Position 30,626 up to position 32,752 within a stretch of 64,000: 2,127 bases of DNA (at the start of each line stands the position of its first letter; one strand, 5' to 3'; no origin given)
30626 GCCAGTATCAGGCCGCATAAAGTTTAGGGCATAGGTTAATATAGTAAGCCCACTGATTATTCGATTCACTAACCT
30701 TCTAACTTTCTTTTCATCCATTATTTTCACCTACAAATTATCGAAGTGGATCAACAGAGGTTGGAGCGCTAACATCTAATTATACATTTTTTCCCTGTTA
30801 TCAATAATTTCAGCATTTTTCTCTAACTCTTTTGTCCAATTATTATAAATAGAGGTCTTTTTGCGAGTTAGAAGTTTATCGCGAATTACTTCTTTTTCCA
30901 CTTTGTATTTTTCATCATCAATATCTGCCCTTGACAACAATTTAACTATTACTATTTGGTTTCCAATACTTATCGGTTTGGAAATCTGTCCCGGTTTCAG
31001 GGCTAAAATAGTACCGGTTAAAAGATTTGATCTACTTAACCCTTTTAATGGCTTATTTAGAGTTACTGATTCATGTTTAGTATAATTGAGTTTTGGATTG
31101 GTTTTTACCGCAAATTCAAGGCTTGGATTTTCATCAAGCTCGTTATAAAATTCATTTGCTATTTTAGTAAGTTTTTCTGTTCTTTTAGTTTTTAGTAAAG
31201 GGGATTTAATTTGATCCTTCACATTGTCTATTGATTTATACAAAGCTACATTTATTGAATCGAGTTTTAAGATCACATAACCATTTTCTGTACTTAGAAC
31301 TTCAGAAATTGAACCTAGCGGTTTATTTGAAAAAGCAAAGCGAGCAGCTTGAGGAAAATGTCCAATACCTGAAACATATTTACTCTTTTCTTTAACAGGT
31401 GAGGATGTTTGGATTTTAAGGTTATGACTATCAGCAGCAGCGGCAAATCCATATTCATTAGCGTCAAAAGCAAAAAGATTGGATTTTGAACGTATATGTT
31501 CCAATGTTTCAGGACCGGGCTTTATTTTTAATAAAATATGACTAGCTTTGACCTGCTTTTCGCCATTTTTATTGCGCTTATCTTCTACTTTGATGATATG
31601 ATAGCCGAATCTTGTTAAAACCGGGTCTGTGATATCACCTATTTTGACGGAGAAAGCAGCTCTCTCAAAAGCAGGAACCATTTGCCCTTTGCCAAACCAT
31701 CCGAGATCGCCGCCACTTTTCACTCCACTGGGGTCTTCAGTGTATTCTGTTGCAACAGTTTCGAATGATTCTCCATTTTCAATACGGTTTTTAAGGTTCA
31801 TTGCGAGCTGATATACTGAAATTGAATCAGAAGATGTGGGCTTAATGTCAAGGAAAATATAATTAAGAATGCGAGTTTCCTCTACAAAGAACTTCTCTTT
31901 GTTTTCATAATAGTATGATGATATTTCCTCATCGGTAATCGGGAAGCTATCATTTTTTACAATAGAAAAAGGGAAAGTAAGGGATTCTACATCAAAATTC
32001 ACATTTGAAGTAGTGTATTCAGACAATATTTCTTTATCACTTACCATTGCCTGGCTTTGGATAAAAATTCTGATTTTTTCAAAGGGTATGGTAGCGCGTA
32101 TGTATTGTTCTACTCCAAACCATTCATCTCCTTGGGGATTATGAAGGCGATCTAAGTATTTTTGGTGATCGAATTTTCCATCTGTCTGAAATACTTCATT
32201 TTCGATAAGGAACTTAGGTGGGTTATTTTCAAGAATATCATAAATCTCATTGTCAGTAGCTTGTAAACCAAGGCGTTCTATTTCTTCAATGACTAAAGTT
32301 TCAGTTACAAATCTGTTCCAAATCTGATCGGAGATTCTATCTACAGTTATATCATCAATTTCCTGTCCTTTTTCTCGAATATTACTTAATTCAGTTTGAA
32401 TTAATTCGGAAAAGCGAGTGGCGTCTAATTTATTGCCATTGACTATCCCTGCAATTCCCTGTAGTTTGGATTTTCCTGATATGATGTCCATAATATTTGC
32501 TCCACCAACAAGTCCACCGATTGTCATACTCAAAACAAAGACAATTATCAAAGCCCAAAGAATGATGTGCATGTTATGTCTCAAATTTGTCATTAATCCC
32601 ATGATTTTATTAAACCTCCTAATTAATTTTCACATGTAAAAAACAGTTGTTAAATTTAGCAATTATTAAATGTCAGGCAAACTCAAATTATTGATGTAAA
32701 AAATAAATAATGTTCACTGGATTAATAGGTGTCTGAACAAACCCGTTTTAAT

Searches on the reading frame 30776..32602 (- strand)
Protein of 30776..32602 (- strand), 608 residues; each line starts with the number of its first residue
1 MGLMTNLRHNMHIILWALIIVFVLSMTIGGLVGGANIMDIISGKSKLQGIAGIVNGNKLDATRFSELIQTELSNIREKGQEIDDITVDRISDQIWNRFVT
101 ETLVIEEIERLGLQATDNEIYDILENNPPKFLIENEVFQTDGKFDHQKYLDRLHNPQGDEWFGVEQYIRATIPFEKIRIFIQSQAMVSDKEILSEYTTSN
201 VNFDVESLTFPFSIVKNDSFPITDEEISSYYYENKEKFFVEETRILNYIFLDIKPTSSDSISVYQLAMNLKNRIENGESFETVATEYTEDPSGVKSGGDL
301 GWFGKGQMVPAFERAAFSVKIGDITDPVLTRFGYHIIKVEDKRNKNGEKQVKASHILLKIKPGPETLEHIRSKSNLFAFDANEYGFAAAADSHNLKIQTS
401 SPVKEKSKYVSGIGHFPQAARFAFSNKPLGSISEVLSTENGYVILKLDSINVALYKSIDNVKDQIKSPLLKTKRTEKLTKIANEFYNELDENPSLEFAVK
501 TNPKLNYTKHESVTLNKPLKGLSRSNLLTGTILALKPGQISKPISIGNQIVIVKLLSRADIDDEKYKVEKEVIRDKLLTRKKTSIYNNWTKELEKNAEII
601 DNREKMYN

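Call 60: search_protein_families(library=pfam, proteins=[window:30776-32602:-], max_evalue=0.00001)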
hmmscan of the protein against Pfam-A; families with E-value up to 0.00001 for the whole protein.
window:30776-32602:- (608 aa): 5 families
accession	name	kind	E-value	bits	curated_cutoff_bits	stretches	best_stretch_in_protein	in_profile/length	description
PF00639.27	Rotamase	-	1e-33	116.6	21.7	1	249-341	2-97/97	PPIC-type PPIASE domain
PF13616.12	Rotamase_3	-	8.6e-29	100.9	22.5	1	243-343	15-116/116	PPIC-type PPIASE domain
PF13145.12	Rotamase_2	-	6e-25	88.8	27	1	222-343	1-109/121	PPIC-type PPIASE domain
PF13623.11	SurA_N_2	-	3.1e-21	76.2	28.5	1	4-150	1-142/145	SurA-like N-terminal domain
PF13624.11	SurA_N_3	-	1.5e-15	57.8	27.2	1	4-155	2-140/162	SurA-like N-terminal domain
